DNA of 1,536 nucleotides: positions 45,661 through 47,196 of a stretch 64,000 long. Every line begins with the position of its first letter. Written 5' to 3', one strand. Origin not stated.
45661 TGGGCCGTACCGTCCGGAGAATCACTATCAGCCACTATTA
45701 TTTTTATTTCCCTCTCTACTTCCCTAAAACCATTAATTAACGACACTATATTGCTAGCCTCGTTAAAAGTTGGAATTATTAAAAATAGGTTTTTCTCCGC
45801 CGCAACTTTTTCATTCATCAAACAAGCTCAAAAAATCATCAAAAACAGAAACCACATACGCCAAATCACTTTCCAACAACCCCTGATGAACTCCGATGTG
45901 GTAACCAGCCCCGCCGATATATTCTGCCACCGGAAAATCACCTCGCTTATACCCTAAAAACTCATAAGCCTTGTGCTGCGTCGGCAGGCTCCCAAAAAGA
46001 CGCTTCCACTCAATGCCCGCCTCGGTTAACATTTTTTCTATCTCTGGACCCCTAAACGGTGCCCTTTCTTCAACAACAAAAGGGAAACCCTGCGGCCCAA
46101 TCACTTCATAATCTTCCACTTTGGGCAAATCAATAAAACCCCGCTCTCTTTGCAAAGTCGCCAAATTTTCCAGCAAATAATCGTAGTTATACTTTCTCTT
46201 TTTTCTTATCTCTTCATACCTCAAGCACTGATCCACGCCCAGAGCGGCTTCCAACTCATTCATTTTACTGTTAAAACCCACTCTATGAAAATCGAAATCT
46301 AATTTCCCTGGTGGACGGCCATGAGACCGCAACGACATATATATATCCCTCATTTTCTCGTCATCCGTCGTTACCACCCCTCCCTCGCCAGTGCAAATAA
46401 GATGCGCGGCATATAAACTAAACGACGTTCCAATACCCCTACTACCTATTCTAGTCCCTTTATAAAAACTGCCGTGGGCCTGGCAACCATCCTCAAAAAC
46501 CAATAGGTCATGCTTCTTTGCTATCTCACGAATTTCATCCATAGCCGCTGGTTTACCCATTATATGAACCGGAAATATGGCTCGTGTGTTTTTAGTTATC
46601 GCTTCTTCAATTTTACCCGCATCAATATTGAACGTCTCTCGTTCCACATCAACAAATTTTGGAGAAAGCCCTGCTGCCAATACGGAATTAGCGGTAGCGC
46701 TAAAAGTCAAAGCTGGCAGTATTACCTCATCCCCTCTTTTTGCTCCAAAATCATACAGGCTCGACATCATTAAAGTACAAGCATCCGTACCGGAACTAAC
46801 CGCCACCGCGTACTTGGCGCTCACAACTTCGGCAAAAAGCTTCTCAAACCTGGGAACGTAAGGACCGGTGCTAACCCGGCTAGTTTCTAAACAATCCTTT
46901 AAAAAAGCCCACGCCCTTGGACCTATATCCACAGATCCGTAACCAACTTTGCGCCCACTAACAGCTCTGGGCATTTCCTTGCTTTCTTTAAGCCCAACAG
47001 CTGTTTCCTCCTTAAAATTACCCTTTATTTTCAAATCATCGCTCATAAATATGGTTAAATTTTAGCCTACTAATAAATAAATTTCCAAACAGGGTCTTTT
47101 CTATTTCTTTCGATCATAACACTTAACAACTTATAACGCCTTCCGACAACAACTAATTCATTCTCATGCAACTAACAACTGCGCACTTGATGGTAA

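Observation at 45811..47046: DegT-family enzyme with His replacing the PLP Schiff-base lysine: ColD/E1-type sugar 3-dehydratase rather than aminotransferase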

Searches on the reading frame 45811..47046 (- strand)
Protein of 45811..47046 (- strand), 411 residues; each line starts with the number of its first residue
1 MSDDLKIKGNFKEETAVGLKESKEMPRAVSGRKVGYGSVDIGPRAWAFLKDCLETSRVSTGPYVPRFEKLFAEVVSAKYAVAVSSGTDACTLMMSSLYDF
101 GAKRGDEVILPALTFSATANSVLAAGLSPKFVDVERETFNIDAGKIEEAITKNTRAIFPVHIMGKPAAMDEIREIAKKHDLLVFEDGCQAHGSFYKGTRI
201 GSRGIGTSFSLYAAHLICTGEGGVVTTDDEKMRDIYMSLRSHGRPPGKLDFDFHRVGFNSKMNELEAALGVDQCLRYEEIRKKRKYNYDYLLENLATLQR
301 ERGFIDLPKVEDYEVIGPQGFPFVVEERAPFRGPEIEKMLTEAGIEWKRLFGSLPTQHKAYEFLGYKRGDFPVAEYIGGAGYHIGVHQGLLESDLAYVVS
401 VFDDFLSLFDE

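Call 3: search_protein_families(library=pfam, proteins=[window:45811-47046:-], max_evalue=0.01)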
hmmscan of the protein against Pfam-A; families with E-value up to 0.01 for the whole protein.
window:45811-47046:- (411 aa): 5 families
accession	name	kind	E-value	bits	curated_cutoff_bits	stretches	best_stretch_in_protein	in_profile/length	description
PF01041.23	DegT_DnrJ_EryC1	-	5.2e-91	306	19.8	1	48-401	10-358/360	DegT/DnrJ/EryC1/StrS aminotransferase family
PF00155.27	Aminotran_1_2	-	6.5e-09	35.9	19.7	1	61-197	41-194/361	Aminotransferase class I and II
PF01053.26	Cys_Met_Meta_PP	-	4.3e-08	32.6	27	1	61-197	51-184/381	Cys/Met metabolism PLP-dependent enzyme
PF00266.25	Aminotran_5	-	1.1e-05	25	21.5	1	69-193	50-182/371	Aminotransferase class-V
PF01212.27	Beta_elim_lyase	-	0.0001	22.2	27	1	62-188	32-170/288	Beta-eliminating lyase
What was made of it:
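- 45811..47046 (-): DegT/DnrJ/EryC1-family fold-type I enzyme (411 aa) with His215 in place of the Schiff-base lysine. Predicted PMP-dependent NDP-4-keto-6-deoxy-sugar 3-dehydratase of the ColD mechanistic type. The true start may be Met25. Pfam E=5e-91 (call 3).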

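Call 4: search_protein_families(library=ncbifam, proteins=[window:45811-47046:-], max_evalue=0.01)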
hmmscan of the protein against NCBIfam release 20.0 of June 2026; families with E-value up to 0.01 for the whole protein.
window:45811-47046:- (411 aa): 36 families (the best 25 are shown)
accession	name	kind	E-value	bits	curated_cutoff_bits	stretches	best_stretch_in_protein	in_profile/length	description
NF011936.0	PRK15407.1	equivalog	1.6e-64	218.2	423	2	56-244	59-252/440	lipopolysaccharide biosynthesis protein RfbH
TIGR03588.1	PseC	equivalog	1.2e-58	198.8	423.5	1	35-299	3-280/380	UDP-4-amino-4,6-dideoxy-N-acetyl-beta-L-altrosamine transaminase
TIGR04181.1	NHT_00031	hypoth_equivalog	2.7e-56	191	420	1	43-290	10-272/359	LegC family aminotransferase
NF008658.2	PRK11658.1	equivalog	1.6e-45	155.4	631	1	41-296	12-272/379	UDP-4-amino-4-deoxy-L-arabinose aminotransferase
NF008687.0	PRK11706.1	equivalog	4.6e-45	154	375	1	56-346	24-315/375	dTDP-4-amino-4,6-dideoxygalactose transaminase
TIGR04427.1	PLP_DesI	equivalog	5.8e-44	150.8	650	1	59-299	49-281/390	dTDP-4-dehydro-6-deoxyglucose aminotransferase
TIGR02379.1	ECA_wecE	subfamily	7.2e-39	133.6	434.85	1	59-311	28-283/376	dTDP-4-amino-4,6-dideoxy-D-glucose transaminase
NF041364.1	GntC_guanitoxin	equivalog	8.2e-09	34.8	415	1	75-186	58-173/356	guanitoxin biosynthesis PLP-dependent (S)-gamma-hydroxy-L-arginine cyclodehydratase GntC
NF004975.0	PRK06348.1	equivalog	3.5e-08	32.8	549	1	102-195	110-210/384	pyridoxal phosphate-dependent aminotransferase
NF005817.0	PRK07683.1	equivalog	3.9e-07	29.1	575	1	103-185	111-199/387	aminotransferase A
NF005816.0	PRK07682.1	equivalog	5.9e-07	28.5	620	1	103-190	112-206/390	aminotransferase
NF006569.0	PRK09082.1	subfamily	1.1e-05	24.7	420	1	67-194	80-210/386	methionine aminotransferase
NF004770.0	PRK06108.1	subfamily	1.5e-05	24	422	1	68-186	87-209/396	pyridoxal phosphate-dependent aminotransferase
NF006003.0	PRK08133.1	equivalog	1.8e-05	23.6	522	1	60-243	64-244/396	O-succinylhomoserine sulfhydrylase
TIGR01326.1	OAH_OAS_sulfhy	subfamily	1.9e-05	23.6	495.1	1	62-212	57-204/418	O-acetylhomoserine aminocarboxypropyltransferase/cysteine synthase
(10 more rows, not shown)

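Call 5: search_solved_structures(query=window:45811-47046:-, max_evalue=0.001, show_alignments=3)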
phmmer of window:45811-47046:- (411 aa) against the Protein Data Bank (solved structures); distinct sequences matched with E-value up to 0.001: 59.
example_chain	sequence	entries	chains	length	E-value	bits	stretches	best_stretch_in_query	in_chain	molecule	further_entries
3bn1_A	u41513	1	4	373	1.2e-55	192.6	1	48-406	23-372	Perosamine synthetase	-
3dr7_A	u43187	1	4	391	1.5e-55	192.3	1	48-406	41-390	Putative perosamine synthetase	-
3dr4_A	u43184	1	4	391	2e-55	191.9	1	48-406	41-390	Putative perosamine synthetase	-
7b0m_AAA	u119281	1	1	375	1.3e-54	189.2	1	41-371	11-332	Sugar aminotransferase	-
3frk_A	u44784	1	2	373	1.9e-50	175.5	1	64-401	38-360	QdtB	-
3bcx_A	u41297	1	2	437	6.4e-48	167.1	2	44-244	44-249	CDP-6-deoxy-L-threo-D-glycero-4-hexulose-3-dehydrase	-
4k2b_A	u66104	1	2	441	8.5e-48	166.8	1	49-316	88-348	NTD biosynthesis operon protein NtdA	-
4k2i_A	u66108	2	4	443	8.6e-48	166.7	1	49-316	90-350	NTD biosynthesis operon protein NtdA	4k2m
7b0d_A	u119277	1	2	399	8.2e-47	163.5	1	54-406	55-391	Glutamine--scyllo-inositol transaminase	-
3bb8_A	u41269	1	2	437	1.1e-46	163.1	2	44-244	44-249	CDP-4-keto-6-deoxy-D-glucose-3-dehydrase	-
7kz3_A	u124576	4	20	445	1.5e-45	159.3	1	48-313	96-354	Aminotransferase class I/II-fold pyridoxal phosphate-dependent enzyme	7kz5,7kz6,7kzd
2gms_A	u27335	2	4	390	2.3e-45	158.7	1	49-399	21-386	Putative pyridoxamine 5-phosphate-dependent dehydrase, Wbdk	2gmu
3b8x_A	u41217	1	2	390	1.4e-44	156.1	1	49-399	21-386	Pyridoxamine 5-phosphate-dependent dehydrase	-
2r0t_A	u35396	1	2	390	1.7e-44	155.9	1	49-399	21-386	Pyridoxamine 5-phosphate-dependent dehydrase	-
3gr9_A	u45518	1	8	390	4.3e-44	154.5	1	49-399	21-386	ColD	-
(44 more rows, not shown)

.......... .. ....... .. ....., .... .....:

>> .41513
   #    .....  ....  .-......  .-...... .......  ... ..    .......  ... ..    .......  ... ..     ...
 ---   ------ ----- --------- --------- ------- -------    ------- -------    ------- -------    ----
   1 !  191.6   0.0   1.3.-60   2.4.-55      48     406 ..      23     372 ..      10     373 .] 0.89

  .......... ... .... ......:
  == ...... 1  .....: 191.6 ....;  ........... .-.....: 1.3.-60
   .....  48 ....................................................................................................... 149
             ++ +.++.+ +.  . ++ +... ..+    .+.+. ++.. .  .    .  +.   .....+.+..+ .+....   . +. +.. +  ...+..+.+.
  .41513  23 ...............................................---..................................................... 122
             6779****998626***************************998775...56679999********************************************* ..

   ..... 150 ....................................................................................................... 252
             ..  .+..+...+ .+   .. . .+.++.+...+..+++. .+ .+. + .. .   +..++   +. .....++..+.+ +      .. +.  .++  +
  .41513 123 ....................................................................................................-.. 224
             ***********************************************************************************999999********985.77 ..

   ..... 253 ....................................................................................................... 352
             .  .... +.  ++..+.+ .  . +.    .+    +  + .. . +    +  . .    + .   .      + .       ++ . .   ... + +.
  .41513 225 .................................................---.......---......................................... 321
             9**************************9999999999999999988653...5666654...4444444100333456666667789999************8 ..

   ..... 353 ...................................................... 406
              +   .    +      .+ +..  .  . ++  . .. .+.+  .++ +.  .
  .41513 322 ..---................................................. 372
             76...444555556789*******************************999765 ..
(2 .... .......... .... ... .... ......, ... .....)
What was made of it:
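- Checked: HMMER aligns this His with Lys186 of GDP-perosamine synthase, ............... (call 5).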

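Call 6: find_homologous_proteins(query=window:45811-47046:-, max_evalue=1e-10)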
Query window:45811-47046:- (411 aa): 3483 proteins with E <= 1e-10 among 8000 candidates; the best 120 are listed.
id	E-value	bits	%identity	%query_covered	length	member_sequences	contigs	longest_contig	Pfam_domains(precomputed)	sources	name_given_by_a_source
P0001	9.6e-277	936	100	100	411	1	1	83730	PF00155.28,PF00266.26,PF01053.27,PF01041.24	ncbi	-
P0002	1.1e-165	570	63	92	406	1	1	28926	PF00155.28,PF00266.26,PF01212.28,PF01053.27,PF01041.24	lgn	-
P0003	7.2e-158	544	62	92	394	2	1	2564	PF00155.28,PF00266.26,PF01212.28,PF01053.27,PF01041.24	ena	-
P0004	2.5e-148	513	60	94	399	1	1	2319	PF00155.28,PF01053.27,PF01041.24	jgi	jgi:dTDP-4-amino-4,6-dideoxygalactose transaminase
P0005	4.4e-148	512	58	97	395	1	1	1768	PF00155.28,PF01053.27,PF01041.24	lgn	-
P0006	7.1e-146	505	60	92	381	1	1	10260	PF00155.28,PF00266.26,PF01212.28,PF01053.27,PF01041.24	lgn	-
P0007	7.4e-139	482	57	92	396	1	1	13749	PF00155.28,PF00266.26,PF01053.27,PF01041.24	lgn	-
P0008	7.2e-114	399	52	89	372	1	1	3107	PF00155.28,PF01212.28,PF01053.27,PF01041.24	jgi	-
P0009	1.5e-113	398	52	92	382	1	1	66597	PF00155.28,PF01212.28,PF01053.27,PF01041.24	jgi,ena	-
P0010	2.6e-113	397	51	91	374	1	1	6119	PF01212.28,PF01041.24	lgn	-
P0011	3.0e-113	397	50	91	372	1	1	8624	PF00155.28,PF01212.28,PF01053.27,PF01041.24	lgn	-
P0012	3.3e-113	397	50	92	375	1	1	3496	PF01041.24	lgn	-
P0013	3.7e-113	397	50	91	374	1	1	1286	PF00155.28,PF01212.28,PF01041.24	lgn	-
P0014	9.9e-113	395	52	92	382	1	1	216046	PF00155.28,PF01212.28,PF01053.27,PF01041.24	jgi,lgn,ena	-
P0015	1.4e-112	395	53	89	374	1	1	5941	PF00155.28,PF01212.28,PF01053.27,PF01041.24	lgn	-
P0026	1.9e-111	391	53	89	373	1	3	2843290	PF00155.28,PF01212.28,PF01053.27,PF01041.24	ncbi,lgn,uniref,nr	ncbi:Glutamine--scyllo-inositol transaminase [Methanolacinia petrolearia DSM 11571]|uniref:Glutamine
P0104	3.2e-108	381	51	91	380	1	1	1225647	PF00155.28,PF00266.26,PF01212.28,PF01053.27,PF01041.24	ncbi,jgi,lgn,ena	ncbi:MAG: DegT/DnrJ/EryC1/StrS family aminotransferase [Candidatus Omnitrophota bacterium]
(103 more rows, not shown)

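Call 9: find_encoding_contigs(protein=P0001, flank=10000, max_places=3)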
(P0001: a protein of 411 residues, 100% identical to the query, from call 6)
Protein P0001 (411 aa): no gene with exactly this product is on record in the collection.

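Call 10: find_encoding_contigs(protein=P0002, flank=10000, max_places=3)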
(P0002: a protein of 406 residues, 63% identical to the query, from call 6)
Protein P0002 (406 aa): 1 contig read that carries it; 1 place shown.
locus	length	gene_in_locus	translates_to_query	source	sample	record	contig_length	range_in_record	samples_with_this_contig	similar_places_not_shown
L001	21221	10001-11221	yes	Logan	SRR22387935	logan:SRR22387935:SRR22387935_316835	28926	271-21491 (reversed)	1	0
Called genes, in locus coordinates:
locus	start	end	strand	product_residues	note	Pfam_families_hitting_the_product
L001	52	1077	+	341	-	PF01370:Epimerase, PF04321:RmlD_sub_bind, PF16363:GDP_Man_Dehyd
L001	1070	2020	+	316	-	PF01073:3Beta_HSD, PF01370:Epimerase, PF04321:RmlD_sub_bind, PF07993:NAD_binding_4 (faint), PF16363:GDP_Man_Dehyd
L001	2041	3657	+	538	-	-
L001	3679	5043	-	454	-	-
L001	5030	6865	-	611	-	-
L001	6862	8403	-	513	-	PF13231:PMT_2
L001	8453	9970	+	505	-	PF13231:PMT_2 (weak)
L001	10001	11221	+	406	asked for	PF01053:Cys_Met_Meta_PP (weak), PF00155:Aminotran_1_2 (weak), PF01041:DegT_DnrJ_EryC1, PF00266:Aminotran_5 (weak), PF01212:Beta_elim_lyase (faint)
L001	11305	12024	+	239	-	PF00535:Glycos_transf_2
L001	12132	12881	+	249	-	PF13546:DDE_5 (faint), PF01609:DDE_Tnp_1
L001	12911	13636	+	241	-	PF13641:Glyco_tranf_2_3 (weak), PF00535:Glycos_transf_2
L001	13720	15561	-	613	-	PF17757:UvrB_inter, PF27431:UvrB_3rd, PF00271:Helicase_C, PF12344:UvrB, PF02151:UVR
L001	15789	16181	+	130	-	-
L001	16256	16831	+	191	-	PF01330:RuvA_N, PF00633:HHH (faint), PF14520:HHH_5, PF07499:RuvA_C (weak)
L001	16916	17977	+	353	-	PF02388:FemAB, PF13480:Acetyltransf_6, PF02388:FemAB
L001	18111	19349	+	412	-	PF08245:Mur_ligase_M, PF02875:Mur_ligase_C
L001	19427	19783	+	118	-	PF00814:TsaD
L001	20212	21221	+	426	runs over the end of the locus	?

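Call 11: find_encoding_contigs(protein=P0026, flank=8000, max_places=1)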
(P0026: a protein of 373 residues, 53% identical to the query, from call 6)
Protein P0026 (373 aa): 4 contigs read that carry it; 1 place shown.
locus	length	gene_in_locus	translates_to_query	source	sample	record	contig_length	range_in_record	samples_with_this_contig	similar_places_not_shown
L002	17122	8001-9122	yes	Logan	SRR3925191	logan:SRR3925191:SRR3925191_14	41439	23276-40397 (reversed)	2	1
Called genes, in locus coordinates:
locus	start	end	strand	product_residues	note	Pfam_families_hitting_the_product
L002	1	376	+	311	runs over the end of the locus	PF02779:Transket_pyr, PF02780:Transketolase_C, PF22613:Transketolase_C_1, PF17147:PFOR_II (weak)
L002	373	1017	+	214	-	PF00923:TAL_FSA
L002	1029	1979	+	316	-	PF01370:Epimerase, PF04321:RmlD_sub_bind (weak), PF16363:GDP_Man_Dehyd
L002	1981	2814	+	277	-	PF13292:DXP_synthase_N (weak), PF00456:Transketolase_N, PF00676:E1_dh, PF02775:TPP_enzyme_C (weak)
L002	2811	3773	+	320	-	PF02779:Transket_pyr, PF02780:Transketolase_C, PF17147:PFOR_II (weak)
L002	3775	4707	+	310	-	PF01073:3Beta_HSD, PF01370:Epimerase, PF02719:Polysacc_synt_2, PF04321:RmlD_sub_bind, PF05368:NmrA, PF13460:NAD_binding_10 (weak), PF16363:GDP_Man_Dehyd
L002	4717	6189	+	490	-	PF02310:B12-binding, PF04055:Radical_SAM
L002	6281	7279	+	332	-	PF00288:GHMP_kinases_N, PF08544:GHMP_kinases_C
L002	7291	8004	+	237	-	PF00483:NTP_transferase, PF12804:NTP_transf_3, PF00535:Glycos_transf_2 (weak)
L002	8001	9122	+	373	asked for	PF00155:Aminotran_1_2, PF01041:DegT_DnrJ_EryC1, PF01212:Beta_elim_lyase, PF01053:Cys_Met_Meta_PP (weak)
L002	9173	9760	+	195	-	PF13580:SIS_2, PF01380:SIS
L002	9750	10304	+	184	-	PF08645:PNK3P, PF00702:Hydrolase (weak), PF13419:HAD_2 (weak), PF13242:Hydrolase_like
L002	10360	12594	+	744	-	-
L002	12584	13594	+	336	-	PF00535:Glycos_transf_2, PF10111:Glyco_tranf_2_2 (weak)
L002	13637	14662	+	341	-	PF03706:LPG_synthase_TM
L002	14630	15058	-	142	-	PF01609:DDE_Tnp_1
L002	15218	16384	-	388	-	PF20706:GT4-conflict (faint), PF00534:Glycos_transf_1, PF13692:Glyco_trans_1_4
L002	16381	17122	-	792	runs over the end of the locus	PF13439:Glyco_transf_4 (faint), PF00534:Glycos_transf_1, PF13692:Glyco_trans_1_4, PF13524:Glyco_trans_1_2 (weak), PF00534:Glycos_transf_1 (weak), PF13692:Glyco_trans_1_4, PF13524:Glyco_trans_1_2 (weak)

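Call 12: find_encoding_contigs(protein=P0104, flank=8000, max_places=1)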
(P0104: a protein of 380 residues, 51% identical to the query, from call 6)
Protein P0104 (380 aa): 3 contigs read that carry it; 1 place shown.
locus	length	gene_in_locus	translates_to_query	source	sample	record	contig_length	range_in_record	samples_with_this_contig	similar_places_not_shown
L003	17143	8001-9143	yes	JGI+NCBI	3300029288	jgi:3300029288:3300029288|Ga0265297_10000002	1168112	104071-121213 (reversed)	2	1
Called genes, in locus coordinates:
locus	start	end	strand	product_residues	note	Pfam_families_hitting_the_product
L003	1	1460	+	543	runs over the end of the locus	PF13472:Lipase_GDSL_2 (weak), PF13424:TPR_12 (weak), PF00515:TPR_1 (weak), PF07719:TPR_2 (weak), PF13432:TPR_16 (weak), PF14559:TPR_19 (weak), PF13424:TPR_12 (weak), PF13431:TPR_17 (weak), +13 more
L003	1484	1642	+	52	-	PF19451:DUF5989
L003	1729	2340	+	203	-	PF00676:E1_dh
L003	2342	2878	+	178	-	-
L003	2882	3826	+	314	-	PF01370:Epimerase, PF16363:GDP_Man_Dehyd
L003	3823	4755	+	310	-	PF01073:3Beta_HSD, PF01370:Epimerase, PF04321:RmlD_sub_bind, PF05368:NmrA, PF13460:NAD_binding_10 (weak), PF16363:GDP_Man_Dehyd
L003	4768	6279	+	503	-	PF02310:B12-binding, PF04055:Radical_SAM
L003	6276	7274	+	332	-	PF00288:GHMP_kinases_N, PF08544:GHMP_kinases_C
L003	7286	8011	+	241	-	PF00483:NTP_transferase, PF12804:NTP_transf_3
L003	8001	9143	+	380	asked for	PF00155:Aminotran_1_2 (weak), PF01041:DegT_DnrJ_EryC1, PF00266:Aminotran_5 (weak), PF01053:Cys_Met_Meta_PP, PF01212:Beta_elim_lyase (weak)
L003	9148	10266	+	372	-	PF13439:Glyco_transf_4, PF00534:Glycos_transf_1, PF13692:Glyco_trans_1_4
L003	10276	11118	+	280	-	PF00535:Glycos_transf_2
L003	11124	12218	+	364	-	PF01075:Glyco_transf_9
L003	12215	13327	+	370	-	PF01041:DegT_DnrJ_EryC1, PF00155:Aminotran_1_2 (weak), PF01212:Beta_elim_lyase (weak)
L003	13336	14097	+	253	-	PF00535:Glycos_transf_2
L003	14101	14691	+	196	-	PF08645:PNK3P, PF13419:HAD_2, PF13242:Hydrolase_like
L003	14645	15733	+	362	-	PF06925:MGDG_synth, PF04101:Glyco_tran_28_C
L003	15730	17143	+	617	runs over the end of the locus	PF17764:PriA_3primeBD, PF18074:PriA_C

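Call 13: find_encoding_contigs(protein=P0014, flank=8000, max_places=1)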
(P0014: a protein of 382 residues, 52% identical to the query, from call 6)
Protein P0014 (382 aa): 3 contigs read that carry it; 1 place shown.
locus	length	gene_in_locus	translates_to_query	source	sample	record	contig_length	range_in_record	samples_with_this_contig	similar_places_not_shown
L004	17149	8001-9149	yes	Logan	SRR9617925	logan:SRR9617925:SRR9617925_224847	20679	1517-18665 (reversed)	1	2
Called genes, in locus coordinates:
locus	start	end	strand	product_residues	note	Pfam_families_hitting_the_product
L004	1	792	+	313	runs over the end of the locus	PF01073:3Beta_HSD, PF01370:Epimerase, PF02719:Polysacc_synt_2 (weak), PF04321:RmlD_sub_bind, PF05368:NmrA (weak), PF13460:NAD_binding_10 (weak), PF16363:GDP_Man_Dehyd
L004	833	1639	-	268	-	PF05711:TylF, PF13578:Methyltransf_24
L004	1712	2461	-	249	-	PF04989:RMNT_CmcI, PF13578:Methyltransf_24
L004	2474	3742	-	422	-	PF08421:Methyltransf_13, PF13489:Methyltransf_23, PF08241:Methyltransf_11 (weak), PF08242:Methyltransf_12, PF08484:Methyltransf_14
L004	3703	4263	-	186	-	PF00908:dTDP_sugar_isom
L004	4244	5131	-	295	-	PF01370:Epimerase, PF04321:RmlD_sub_bind, PF16363:GDP_Man_Dehyd, PF02719:Polysacc_synt_2, PF07993:NAD_binding_4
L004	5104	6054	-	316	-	PF01073:3Beta_HSD, PF01370:Epimerase, PF02719:Polysacc_synt_2, PF04321:RmlD_sub_bind, PF07993:NAD_binding_4, PF13460:NAD_binding_10, PF16363:GDP_Man_Dehyd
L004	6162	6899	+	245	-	PF00483:NTP_transferase, PF12804:NTP_transf_3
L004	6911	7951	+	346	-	PF00535:Glycos_transf_2, PF13641:Glyco_tranf_2_3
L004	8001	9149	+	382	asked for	PF00155:Aminotran_1_2 (weak), PF01041:DegT_DnrJ_EryC1, PF01212:Beta_elim_lyase, PF01053:Cys_Met_Meta_PP (weak)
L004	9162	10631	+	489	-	PF02310:B12-binding, PF13353:Fer4_12 (faint), PF04055:Radical_SAM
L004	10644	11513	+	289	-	PF13641:Glyco_tranf_2_3, PF00535:Glycos_transf_2, PF10111:Glyco_tranf_2_2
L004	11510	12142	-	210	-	PF08645:PNK3P, PF13242:Hydrolase_like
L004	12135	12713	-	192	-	PF13580:SIS_2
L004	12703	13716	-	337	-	PF00288:GHMP_kinases_N, PF08544:GHMP_kinases_C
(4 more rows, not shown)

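Call 26: find_encoding_contigs(protein=P0007, flank=8000, max_places=1)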
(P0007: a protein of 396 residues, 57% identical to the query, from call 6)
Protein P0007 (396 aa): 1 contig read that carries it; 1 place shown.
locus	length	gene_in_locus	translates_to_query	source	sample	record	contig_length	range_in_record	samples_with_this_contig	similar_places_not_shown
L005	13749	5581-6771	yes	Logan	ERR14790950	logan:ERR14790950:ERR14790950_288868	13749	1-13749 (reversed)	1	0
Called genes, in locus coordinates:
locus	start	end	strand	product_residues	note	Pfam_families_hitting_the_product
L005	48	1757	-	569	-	PF07719:TPR_2 (faint)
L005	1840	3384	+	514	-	PF13231:PMT_2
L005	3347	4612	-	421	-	PF09594:GT87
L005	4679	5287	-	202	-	PF00334:NDK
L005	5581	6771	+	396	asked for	PF00155:Aminotran_1_2, PF00266:Aminotran_5, PF01041:DegT_DnrJ_EryC1, PF01053:Cys_Met_Meta_PP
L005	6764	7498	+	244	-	PF00535:Glycos_transf_2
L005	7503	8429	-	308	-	PF00753:Lactamase_B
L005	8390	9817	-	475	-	PF03772:Competence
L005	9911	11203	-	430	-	PF00091:Tubulin, PF12327:FtsZ_C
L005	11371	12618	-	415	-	PF11104:PilM_2 (faint), PF02491:SHS2_FTSA, PF06723:MreB_Mbl, PF14450:FtsA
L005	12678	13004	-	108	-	PF01219:DAGK_prokar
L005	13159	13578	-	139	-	PF02130:YbeY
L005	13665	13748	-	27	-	?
